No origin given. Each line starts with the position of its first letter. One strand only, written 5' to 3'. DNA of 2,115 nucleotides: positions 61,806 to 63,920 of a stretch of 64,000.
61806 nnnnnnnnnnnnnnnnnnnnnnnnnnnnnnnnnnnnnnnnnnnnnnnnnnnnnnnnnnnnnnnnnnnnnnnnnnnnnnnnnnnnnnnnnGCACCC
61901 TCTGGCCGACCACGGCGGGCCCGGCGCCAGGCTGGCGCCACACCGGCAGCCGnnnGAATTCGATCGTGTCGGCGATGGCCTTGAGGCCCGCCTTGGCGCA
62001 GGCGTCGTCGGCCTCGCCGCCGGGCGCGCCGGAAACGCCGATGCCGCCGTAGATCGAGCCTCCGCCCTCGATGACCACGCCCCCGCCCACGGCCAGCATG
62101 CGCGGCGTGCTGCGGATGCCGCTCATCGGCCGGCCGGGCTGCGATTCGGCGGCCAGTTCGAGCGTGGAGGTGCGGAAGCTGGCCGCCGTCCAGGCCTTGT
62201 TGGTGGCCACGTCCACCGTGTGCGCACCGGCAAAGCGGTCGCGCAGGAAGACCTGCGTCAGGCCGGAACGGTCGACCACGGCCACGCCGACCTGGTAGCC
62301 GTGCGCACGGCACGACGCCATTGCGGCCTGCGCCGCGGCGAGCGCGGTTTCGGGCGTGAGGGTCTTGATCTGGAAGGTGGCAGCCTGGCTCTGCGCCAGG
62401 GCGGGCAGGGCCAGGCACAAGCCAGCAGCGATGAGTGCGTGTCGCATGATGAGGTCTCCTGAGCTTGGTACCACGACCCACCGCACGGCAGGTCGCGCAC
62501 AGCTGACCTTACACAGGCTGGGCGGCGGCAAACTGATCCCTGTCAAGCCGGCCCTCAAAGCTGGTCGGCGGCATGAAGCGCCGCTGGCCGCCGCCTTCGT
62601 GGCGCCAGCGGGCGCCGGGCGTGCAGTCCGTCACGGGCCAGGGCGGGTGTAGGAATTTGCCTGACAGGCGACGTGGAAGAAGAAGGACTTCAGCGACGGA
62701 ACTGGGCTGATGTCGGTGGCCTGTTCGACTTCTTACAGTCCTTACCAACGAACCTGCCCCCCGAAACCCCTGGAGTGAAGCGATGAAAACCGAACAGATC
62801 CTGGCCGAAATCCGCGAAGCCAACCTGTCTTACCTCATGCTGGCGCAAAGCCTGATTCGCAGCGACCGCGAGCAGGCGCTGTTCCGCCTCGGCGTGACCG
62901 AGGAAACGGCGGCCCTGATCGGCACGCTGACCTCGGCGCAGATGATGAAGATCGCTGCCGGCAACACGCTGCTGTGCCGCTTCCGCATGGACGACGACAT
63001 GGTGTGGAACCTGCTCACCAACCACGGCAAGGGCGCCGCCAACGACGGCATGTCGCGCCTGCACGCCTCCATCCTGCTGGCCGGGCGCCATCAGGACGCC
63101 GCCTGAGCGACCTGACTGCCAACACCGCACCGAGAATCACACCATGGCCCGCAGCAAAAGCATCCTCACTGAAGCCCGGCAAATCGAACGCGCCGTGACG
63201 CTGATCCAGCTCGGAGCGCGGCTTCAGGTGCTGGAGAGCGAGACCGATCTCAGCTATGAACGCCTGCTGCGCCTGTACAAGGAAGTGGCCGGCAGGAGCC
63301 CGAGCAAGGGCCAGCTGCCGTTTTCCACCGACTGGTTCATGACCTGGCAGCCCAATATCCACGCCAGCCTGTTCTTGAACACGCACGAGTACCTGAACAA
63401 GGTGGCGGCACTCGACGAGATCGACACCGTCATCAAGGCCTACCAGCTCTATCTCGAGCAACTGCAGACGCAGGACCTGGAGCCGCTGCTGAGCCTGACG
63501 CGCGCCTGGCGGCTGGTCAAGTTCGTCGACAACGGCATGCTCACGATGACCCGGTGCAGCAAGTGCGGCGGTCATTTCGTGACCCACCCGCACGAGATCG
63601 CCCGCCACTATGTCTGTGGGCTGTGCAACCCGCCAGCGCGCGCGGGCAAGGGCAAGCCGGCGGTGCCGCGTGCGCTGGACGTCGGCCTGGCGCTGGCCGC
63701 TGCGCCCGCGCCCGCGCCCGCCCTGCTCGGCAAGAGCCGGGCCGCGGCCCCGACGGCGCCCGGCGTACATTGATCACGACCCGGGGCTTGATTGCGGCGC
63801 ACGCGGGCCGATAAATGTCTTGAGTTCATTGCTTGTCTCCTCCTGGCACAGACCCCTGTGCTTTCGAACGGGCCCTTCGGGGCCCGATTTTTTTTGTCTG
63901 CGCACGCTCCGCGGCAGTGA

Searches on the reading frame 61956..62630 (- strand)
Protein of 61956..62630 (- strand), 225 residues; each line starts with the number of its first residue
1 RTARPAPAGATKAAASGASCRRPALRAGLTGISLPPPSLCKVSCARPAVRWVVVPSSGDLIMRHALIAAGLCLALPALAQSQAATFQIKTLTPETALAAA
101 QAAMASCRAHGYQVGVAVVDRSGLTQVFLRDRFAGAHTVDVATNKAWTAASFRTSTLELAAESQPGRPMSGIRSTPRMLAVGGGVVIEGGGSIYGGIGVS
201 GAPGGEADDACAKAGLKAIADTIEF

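Call 11: search_protein_families(library=pfam, proteins=[window:61956-62630:-], max_evalue=0.01)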
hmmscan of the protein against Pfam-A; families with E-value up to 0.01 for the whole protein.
window:61956-62630:- (225 aa): 1 family
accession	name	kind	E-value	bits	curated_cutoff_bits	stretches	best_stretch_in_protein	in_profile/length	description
PF03928.20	HbpS-like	-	1.6e-32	112.6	25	1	91-216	1-127/128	Haem degrading protein HbpS-like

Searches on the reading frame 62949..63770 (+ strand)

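Call 11: search_protein_families(library=pfam, proteins=[window:62949-63770:+], max_evalue=0.01)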
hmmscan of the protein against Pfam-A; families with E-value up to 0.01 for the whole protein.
window:62949-63770:+ (274 aa): 1 family
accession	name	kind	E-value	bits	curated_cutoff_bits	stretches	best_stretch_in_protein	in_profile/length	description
PF05280.16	FlhC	-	8.9e-85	283.2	27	1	68-236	2-170/173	Flagellar transcriptional activator (FlhC)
